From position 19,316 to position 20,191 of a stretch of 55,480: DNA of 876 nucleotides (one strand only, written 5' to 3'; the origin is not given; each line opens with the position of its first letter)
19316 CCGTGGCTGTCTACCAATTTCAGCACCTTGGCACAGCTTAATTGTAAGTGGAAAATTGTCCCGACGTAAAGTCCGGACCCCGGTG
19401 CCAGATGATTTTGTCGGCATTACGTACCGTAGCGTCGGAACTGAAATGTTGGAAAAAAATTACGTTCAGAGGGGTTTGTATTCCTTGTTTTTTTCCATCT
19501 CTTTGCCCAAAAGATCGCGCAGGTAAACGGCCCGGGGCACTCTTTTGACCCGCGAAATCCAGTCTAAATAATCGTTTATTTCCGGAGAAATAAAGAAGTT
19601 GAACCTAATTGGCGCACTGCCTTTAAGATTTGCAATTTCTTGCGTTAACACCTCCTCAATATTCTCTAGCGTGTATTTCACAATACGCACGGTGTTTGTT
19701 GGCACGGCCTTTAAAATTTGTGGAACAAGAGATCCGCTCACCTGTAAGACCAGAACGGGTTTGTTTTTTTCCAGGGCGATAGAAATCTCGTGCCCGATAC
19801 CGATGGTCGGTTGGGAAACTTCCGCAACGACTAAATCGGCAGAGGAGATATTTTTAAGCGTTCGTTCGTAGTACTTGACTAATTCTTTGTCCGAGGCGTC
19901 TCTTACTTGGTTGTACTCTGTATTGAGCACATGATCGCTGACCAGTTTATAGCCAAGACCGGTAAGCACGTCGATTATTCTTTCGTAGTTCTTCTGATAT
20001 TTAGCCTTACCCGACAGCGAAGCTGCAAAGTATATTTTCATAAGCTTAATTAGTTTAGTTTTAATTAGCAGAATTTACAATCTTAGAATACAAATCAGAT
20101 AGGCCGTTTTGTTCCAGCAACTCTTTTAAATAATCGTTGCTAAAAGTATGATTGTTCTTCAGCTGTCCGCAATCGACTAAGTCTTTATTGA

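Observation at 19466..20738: Two-gene cassette between tRNA genes: Pol-beta-fold nucleotidyltransferase plus a DNPH1/NDT-like N-glycosidase fused to an RHH-like tail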

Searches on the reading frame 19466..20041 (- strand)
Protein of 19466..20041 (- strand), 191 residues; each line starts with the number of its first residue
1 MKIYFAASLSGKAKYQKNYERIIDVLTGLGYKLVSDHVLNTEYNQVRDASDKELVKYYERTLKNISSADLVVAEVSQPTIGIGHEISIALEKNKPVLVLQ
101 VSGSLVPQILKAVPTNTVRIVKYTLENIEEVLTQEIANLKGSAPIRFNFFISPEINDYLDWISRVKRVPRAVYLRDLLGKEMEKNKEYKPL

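Call 4: search_protein_families(library=pfam, proteins=[window:19466-20041:-], max_evalue=1)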
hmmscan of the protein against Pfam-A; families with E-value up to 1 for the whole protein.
window:19466-20041:- (191 aa): 5 families
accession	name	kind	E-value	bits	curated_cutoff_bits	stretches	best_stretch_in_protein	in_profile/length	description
PF05014.21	Nuc_deoxyrib_tr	-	1.4e-08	35.3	28.8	1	3-100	1-97/117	Nucleoside 2-deoxyribosyltransferase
PF18306.6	LDcluster4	-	0.0037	17.3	26.3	1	59-118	85-139/151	SLOG cluster4 family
PF12694.12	cpYpsA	-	0.014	15.6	26.2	1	39-105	39-102/145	Circularly permutated YpsA SLOG family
PF14359.12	DUF4406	-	0.021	15.6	22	1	1-72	1-64/91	Domain of unknown function (DUF4406)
PF15891.11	Nuc_deoxyri_tr2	-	0.19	12.5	30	1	2-99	3-101/105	Nucleoside 2-deoxyribosyltransferase like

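Call 5: search_protein_families(library=ncbifam, proteins=[window:19466-20041:-], max_evalue=1)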
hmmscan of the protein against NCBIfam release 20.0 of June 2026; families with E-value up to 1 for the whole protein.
window:19466-20041:- (191 aa): 0 families

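Call 6: search_protein_families(library=padloc, proteins=[window:19466-20041:-], max_evalue=1)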
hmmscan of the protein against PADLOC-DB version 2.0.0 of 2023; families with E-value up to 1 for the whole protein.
window:19466-20041:- (191 aa): 2 families
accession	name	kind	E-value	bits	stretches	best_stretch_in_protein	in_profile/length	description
PDLC00431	ThsB1|ThsB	-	0.034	12.6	1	37-103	35-101/162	TIR-like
PDLC00433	ThsB1|ThsB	-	0.035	12.1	1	33-102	28-97/164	TIR-like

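Call 7: find_homologous_proteins(query=window:19466-20041:-)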
Query window:19466-20041:- (191 aa): 493 proteins with E <= 0.001 among 670 candidates; the best 120 are listed.
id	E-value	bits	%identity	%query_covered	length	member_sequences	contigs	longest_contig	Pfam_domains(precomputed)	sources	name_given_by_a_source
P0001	5.7e-117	406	100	100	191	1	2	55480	PF05014.22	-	-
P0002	1.9e-83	297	71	99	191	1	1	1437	PF05014.22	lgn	-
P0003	8.7e-78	278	68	99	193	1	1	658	PF05014.22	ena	-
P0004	2.3e-76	274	66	98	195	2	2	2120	PF05014.22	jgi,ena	-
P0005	1.9e-74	267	65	98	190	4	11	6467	PF05014.22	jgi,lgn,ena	-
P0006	2.2e-56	208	53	98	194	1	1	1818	PF05014.22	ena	-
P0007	4.4e-56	208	54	99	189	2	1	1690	PF05014.22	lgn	-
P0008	1.1e-54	203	50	99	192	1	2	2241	PF05014.22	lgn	-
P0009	2.1e-54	202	51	99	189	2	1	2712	PF05014.22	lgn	-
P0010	2.3e-54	202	50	98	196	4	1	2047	PF05014.22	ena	-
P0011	2.8e-54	202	51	99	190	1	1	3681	-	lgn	-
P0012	3.1e-54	202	51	99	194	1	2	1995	-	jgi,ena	-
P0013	5.0e-54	201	52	98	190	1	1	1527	PF05014.22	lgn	-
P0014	1.3e-53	199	51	99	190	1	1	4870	PF05014.22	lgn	-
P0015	2.4e-53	199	50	99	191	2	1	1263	-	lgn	-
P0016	3.1e-53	198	48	99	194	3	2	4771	PF05014.22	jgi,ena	-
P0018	1.3e-52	196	51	98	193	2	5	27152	PF05014.22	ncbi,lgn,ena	-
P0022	2.3e-51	192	49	99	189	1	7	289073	PF05014.22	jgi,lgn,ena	jgi:nucleoside 2-deoxyribosyltransferase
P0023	1.1e-50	190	49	99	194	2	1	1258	PF05014.22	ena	-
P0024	1.3e-50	190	49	99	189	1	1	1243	PF05014.22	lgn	-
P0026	7.9e-49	184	49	99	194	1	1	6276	PF05014.22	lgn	-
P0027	7.9e-49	184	47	100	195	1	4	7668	PF05014.22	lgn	-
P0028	1.1e-48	183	47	95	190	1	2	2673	PF05014.22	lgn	-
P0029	1.4e-48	183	51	98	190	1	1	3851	PF05014.22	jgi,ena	-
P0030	3.5e-48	182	50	99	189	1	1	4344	PF05014.22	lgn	-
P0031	4.8e-48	181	44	99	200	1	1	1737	PF05014.22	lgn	-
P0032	2.0e-47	179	44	99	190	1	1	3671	PF05014.22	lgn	-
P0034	1.3e-46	177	48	99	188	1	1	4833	PF05014.22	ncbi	-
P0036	2.9e-46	176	46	99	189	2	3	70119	PF05014.22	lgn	-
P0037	3.3e-46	175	45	99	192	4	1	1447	PF05014.22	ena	-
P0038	3.8e-46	175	44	99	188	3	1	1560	PF05014.22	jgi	jgi:nucleoside 2-deoxyribosyltransferase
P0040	1.2e-45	174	46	99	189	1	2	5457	PF05014.22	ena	-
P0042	1.5e-45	173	46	99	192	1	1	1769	PF05014.22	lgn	-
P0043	1.8e-45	173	46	99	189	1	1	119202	PF05014.22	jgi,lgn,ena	-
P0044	2.6e-45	172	47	99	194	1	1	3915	PF05014.22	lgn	-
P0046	3.0e-45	172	48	98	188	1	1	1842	PF05014.22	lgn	-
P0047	3.8e-45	172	44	99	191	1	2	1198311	PF05014.22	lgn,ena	-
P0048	4.1e-45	172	44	99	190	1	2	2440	PF05014.22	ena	-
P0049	5.2e-45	171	46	99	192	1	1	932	PF05014.22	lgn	-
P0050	9.0e-45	171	44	98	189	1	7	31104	PF05014.22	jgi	jgi:2'-deoxynucleoside 5'-phosphate N-hydrolase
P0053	1.7e-44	170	43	99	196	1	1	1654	PF05014.22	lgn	-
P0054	1.7e-44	170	46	99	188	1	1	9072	PF05014.22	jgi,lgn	jgi:hypothetical protein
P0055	2.0e-44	170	46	98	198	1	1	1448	PF05014.22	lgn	-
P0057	3.4e-44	169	44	98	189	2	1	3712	PF05014.22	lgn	-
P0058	7.5e-44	168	45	99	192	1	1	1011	PF05014.22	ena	-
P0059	7.5e-44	168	45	99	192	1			PF05014.22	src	-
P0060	8.5e-44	168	45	99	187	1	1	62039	PF05014.22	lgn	-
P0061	1.2e-43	167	43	99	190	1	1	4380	PF05014.22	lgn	-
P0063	1.4e-43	167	44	97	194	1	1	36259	PF05014.22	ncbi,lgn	-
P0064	1.5e-43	167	45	98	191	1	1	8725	PF05014.22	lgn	-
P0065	1.6e-43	167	42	99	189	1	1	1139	PF05014.22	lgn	-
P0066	1.8e-43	166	43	98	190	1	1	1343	PF05014.22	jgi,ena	-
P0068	1.9e-43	166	44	98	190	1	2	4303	PF05014.22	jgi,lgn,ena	-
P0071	2.3e-43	166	42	98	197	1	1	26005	PF05014.22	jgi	jgi:predicted DNA-binding protein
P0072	3.8e-43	165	44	99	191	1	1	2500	PF05014.22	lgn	-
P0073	4.2e-43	165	48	100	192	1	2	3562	PF05014.22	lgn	-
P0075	6.5e-43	165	44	99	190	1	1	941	PF05014.22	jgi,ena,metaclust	metaclust:\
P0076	8.2e-43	164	43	99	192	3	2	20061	PF05014.22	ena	-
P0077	1.0e-42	164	43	98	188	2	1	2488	PF05014.22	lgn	-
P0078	1.2e-42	164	48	100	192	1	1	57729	PF05014.22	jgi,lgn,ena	-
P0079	1.4e-42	164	45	97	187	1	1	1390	PF05014.22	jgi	jgi:hypothetical protein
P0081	1.6e-42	163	45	99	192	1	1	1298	PF05014.22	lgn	-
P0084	1.8e-42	163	42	98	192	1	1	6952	PF05014.22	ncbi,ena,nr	ncbi:MAG: hypothetical protein O2871_03655 [bacterium]|nr:hypothetical protein [bacterium]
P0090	2.7e-42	163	46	98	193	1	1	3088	PF05014.22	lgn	-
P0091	3.2e-42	162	43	99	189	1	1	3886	PF05014.22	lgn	-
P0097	8.4e-42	161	47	98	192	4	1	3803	PF05014.22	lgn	-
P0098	8.9e-42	161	42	98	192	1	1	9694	PF05014.22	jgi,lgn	jgi:nucleoside 2-deoxyribosyltransferase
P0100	1.1e-41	161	46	99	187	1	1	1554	PF05014.22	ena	-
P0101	1.3e-41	160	41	98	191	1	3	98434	PF05014.22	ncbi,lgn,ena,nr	ncbi:hypothetical protein IH980_00535 [Patescibacteria group bacterium]|nr:hypothetical protein [Pat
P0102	1.4e-41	160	46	99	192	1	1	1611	PF05014.22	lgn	-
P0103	1.8e-41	160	41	99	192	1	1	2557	PF05014.22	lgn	-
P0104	2.0e-41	160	43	98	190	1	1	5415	PF05014.22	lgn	-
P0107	2.6e-41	159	41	99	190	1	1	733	PF05014.22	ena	-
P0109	2.9e-41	159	44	99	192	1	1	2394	PF05014.22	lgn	-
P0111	4.5e-41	159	40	98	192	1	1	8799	PF05014.22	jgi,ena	-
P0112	5.3e-41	158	41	99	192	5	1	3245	PF05014.22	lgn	-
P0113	5.8e-41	158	44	98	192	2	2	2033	PF05014.22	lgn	-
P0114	6.0e-41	158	44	98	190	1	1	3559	PF05014.22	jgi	jgi:2'-deoxynucleoside 5'-phosphate N-hydrolase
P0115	7.9e-41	158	44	98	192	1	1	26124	PF05014.22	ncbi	ncbi:MAG: nucleoside 2-deoxyribosyltransferase [Microgenomates group bacterium]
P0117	9.3e-41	158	44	99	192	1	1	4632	PF05014.22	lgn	-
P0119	1.2e-40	157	44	99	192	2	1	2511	PF05014.22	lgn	-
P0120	1.2e-40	157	43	98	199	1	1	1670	PF05014.22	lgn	-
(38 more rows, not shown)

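Call 9: search_solved_structures(query=window:19466-20041:-, max_evalue=1, show_alignments=2)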
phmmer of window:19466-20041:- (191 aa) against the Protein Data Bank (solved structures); distinct sequences matched with E-value up to 1: 13.
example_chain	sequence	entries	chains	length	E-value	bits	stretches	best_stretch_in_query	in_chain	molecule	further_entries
4fyh_A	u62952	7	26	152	2.1e-11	47.3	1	2-111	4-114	Deoxyribonucleoside 5'-monophosphate N-glycosidase | 2'-deoxynucleoside 5'-phosphate N-hydrolase 1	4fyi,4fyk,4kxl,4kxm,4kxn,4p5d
2klh_A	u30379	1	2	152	2.1e-11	47.3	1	2-111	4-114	c-Myc-responsive protein Rcl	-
2khz_A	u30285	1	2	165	3.8e-11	46.5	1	2-111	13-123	c-Myc-responsive protein Rcl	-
8rps_C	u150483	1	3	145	3.4e-10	43.4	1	3-111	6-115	2'-deoxynucleoside 5'-phosphate N-hydrolase 1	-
8rpt_B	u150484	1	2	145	3.4e-10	43.3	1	3-111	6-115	2'-deoxynucleoside 5'-phosphate N-hydrolase 1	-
9da1_A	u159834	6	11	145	4.7e-10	42.9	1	3-111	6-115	5-hydroxymethyl-dUMP N-hydrolase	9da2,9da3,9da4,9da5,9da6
8os9_A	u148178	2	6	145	4.7e-10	42.9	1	3-111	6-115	2'-deoxynucleoside 5'-phosphate N-hydrolase 1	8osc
9i3q_A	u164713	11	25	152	4.9e-10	42.8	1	3-111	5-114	5-hydroxymethyl-dUMP N-hydrolase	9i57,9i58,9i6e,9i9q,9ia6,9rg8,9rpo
4p5e_A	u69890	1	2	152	5.3e-10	42.7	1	3-111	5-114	2'-deoxynucleoside 5'-phosphate N-hydrolase 1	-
8qhr_A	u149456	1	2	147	8.8e-10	42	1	3-111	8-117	2'-deoxynucleoside 5'-phosphate N-hydrolase 1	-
8qhq_A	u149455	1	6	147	1.3e-09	41.4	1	3-111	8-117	2'-deoxynucleoside 5'-phosphate N-hydrolase 1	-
8rqd_C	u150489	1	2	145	1.5e-09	41.2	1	3-111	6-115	2'-deoxynucleoside 5'-phosphate N-hydrolase 1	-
7m5h_A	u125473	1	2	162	0.073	16.2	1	2-101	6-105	Nucleoside 2-deoxyribosyltransferase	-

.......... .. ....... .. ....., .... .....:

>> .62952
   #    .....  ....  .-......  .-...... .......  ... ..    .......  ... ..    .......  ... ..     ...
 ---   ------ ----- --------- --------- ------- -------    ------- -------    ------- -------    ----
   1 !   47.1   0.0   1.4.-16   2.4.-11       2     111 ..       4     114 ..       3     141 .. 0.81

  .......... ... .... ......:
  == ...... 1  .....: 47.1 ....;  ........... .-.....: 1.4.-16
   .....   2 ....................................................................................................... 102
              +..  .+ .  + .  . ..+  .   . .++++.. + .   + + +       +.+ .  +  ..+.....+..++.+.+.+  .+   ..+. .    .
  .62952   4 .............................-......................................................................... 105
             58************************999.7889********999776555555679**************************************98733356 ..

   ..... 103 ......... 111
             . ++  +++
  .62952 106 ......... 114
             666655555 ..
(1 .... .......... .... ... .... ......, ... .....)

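Call 14: find_encoding_contigs(protein=P0005, flank=5000)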
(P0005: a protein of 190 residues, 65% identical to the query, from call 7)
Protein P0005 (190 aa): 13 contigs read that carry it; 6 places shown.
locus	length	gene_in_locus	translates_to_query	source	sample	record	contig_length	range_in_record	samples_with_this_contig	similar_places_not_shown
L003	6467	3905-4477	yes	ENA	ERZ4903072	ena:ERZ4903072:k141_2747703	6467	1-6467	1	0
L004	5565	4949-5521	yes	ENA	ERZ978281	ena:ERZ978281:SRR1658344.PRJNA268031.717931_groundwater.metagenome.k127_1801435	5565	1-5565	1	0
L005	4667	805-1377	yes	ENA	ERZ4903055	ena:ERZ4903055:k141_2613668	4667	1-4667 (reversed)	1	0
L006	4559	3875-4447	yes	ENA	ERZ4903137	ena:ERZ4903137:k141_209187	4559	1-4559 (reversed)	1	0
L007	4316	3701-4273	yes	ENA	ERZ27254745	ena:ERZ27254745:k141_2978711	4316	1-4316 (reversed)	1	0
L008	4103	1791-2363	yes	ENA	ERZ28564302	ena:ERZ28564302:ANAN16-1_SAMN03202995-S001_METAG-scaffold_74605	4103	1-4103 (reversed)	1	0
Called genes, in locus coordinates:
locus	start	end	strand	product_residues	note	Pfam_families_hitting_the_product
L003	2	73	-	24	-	?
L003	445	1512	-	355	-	PF03816:LytR_cpsA_psr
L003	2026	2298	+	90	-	-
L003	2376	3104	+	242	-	-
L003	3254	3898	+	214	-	-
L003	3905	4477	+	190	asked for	PF05014:Nuc_deoxyrib_tr (weak)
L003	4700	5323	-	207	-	-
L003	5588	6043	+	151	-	PF13473:Cupredoxin_1, PF00127:Copper-bind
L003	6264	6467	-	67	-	?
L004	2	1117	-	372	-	?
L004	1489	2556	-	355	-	PF03816:LytR_cpsA_psr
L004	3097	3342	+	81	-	-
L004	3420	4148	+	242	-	-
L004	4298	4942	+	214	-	-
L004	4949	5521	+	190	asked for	PF05014:Nuc_deoxyrib_tr (weak)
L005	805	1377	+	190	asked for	PF05014:Nuc_deoxyrib_tr (weak)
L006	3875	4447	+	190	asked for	PF05014:Nuc_deoxyrib_tr (weak)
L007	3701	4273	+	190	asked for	PF05014:Nuc_deoxyrib_tr (weak)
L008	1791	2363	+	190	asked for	PF05014:Nuc_deoxyrib_tr (weak)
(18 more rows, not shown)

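Call 20: find_related_loci(query=A1, collection=genome_contigs, flank=5000)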
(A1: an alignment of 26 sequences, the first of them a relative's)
Query A1 (191 aa) in genome_contigs; peptide patterns used: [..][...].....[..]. (x = any residue, [..] = any of these).
220 stretches matched a pattern; 192 encode a relative of the query (tblastn E <= 1e-3); the best 80 are kept; 80 distinct loci.
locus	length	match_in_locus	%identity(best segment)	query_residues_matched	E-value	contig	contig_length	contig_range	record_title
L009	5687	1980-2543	50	1-189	7e-59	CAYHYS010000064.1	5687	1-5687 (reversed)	MAG TPA_asm: uncultured Candidatus Saccharibacteria bacterium isolate ERP119705_co15_647 genome assembly, contig: NODE_1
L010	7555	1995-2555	45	1-188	8e-54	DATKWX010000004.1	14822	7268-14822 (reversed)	MAG TPA_asm: Candidatus Bathyarchaeia archaeon isolate SMAG_U14175 k141_2409881, whole genome shotgun sequence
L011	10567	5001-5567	47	1-189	3e-50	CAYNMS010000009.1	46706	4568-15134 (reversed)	MAG TPA_asm: uncultured Pseudomonadales bacterium isolate SRP239054_co1_52 genome assembly, contig: NODE_433_length_4670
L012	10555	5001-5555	44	1-186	4e-50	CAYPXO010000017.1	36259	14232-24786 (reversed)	MAG TPA_asm: uncultured Pseudomonadales bacterium isolate SRP323688_co1_104 genome assembly, contig: NODE_2115_length_36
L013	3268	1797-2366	42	1-188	2e-49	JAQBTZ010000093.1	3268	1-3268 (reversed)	MAG: bacterium isolate casp150-mb.130 NODE_67353_length_3268_cov_0.067845, whole genome shotgun sequence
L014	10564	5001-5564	45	1-189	2e-49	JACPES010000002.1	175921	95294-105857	MAG: Candidatus Collierbacteria bacterium isolate NC_groundwater_341_Ag_B-0.1um_44_45 GD18-4_B1_scaffold_818785, whole g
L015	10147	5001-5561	40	1-188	2e-49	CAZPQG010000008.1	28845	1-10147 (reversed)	MAG TPA_asm: uncultured Pseudomonadales bacterium isolate SRP319275_co2_312 genome assembly, contig: NODE_1038_length_28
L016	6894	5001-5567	43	1-188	8e-49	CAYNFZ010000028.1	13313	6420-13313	MAG TPA_asm: uncultured Pseudomonadales bacterium isolate SRP214966_co4_92 genome assembly, contig: NODE_4558_length_133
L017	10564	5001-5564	43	1-189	1e-48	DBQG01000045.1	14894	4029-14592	MAG TPA_asm: Patescibacteria group bacterium UBA1400 UBA1400_contig_38800, whole genome shotgun sequence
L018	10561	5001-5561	41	1-188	2e-48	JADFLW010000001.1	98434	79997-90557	MAG: Patescibacteria group bacterium isolate B55T1B8 B55T1B8_NODE242, whole genome shotgun sequence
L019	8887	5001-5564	44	1-188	8e-48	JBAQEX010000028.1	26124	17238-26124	MAG: Microgenomates group bacterium isolate MFD12003_ilm_asm_bin69 k127_26220, whole genome shotgun sequence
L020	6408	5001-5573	40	1-191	8e-48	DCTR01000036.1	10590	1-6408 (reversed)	MAG TPA_asm: Candidatus Shapirobacteria bacterium UBA1435 UBA1435_contig_19498, whole genome shotgun sequence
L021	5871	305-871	40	1-189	2e-47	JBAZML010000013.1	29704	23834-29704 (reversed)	MAG: Candidatus Shapirobacteria bacterium isolate SO_2017_LW4_41 scaffold_2839_c2_LW137-91_2017, whole genome shotgun se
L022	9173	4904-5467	41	1-189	1e-47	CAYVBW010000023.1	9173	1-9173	MAG TPA_asm: uncultured Pseudomonadales bacterium isolate SRP241326_co2_315 genome assembly, contig: NODE_9386_length_91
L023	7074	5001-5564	43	1-189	1e-47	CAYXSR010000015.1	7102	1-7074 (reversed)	MAG TPA_asm: uncultured Pseudomonadales bacterium isolate SRP323688_co1_112 genome assembly, contig: NODE_15047_length_7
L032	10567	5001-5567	42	1-189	1e-46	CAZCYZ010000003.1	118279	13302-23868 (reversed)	MAG TPA_asm: uncultured Gammaproteobacteria bacterium isolate SRP192927_co7_728 genome assembly, contig: NODE_155_length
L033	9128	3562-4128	44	1-189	5e-47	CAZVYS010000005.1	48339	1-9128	MAG TPA_asm: uncultured Pseudomonadales bacterium isolate SRP077602_co2_364 genome assembly, contig: NODE_1100_length_48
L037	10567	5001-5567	43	1-188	3e-46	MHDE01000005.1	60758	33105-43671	MAG: Microgenomates group bacterium RIFCSPHIGHO2_01_FULL_45_11 rifcsphigho2_01_scaffold_1589, whole genome shotgun seque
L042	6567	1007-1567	40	1-188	7e-45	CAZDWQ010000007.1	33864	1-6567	MAG TPA_asm: uncultured Pseudomonadales bacterium isolate SRP192515_co1_182 genome assembly, contig: NODE_1077_length_33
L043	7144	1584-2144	39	1-189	3e-44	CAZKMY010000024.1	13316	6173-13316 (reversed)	MAG TPA_asm: uncultured Pseudomonadales bacterium isolate SRP263991_co6_38 genome assembly, contig: NODE_5225_length_133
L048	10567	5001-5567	41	1-189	3e-43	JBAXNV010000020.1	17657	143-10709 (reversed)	MAG: bacterium isolate ELA488 MAG488_20, whole genome shotgun sequence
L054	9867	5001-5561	37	1-188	7e-43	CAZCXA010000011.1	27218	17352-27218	MAG TPA_asm: uncultured Pseudomonadales bacterium isolate binchicken_co45_521 genome assembly, contig: NODE_2713_length_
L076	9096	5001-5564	37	1-188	4e-39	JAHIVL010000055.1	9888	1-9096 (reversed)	MAG: Patescibacteria group bacterium isolate MM_PC_MetaG.mb.79 MM_PC_MetaG.mb.79_k141_1014443, whole genome shotgun sequ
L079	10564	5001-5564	35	1-189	7e-39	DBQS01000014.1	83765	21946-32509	MAG TPA_asm: Patescibacteria group bacterium UBA1388 UBA1388_contig_1839, whole genome shotgun sequence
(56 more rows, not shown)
